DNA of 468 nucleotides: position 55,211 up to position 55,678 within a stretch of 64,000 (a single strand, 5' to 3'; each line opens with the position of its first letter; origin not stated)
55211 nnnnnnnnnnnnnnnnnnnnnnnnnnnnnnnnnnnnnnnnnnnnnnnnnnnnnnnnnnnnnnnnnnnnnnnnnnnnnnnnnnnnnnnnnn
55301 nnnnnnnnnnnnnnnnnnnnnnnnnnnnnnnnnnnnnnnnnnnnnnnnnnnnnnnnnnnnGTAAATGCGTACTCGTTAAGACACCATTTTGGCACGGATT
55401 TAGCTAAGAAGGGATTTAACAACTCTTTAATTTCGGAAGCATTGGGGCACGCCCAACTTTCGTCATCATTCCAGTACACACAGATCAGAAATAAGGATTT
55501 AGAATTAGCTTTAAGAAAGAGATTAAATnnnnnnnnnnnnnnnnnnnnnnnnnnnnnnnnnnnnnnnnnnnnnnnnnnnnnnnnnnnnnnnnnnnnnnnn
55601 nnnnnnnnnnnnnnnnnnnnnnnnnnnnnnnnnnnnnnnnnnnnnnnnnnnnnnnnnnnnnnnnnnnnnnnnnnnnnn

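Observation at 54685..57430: Insert after rplK: integrase remnant plus a GC-rich B12-binding radical-SAM gene driven by a consensus promoter, replacing the expected rplA position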

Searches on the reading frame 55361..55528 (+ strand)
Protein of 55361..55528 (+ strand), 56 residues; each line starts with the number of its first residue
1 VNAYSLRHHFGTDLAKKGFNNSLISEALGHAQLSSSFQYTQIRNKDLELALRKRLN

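Call 100: find_related_loci(query=window:55361-55528:+, collection=viral_contigs, flank=5000)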
Query window:55361-55528:+ (56 aa) in viral_contigs; peptide patterns used: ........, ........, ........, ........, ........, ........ (x = any residue, [..] = any of these).
31 stretches matched a pattern; 1 encode a relative of the query (tblastn E <= 1e-3); 1 distinct loci.
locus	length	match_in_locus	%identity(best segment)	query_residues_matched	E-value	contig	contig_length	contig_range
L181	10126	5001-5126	36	2-43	4e-5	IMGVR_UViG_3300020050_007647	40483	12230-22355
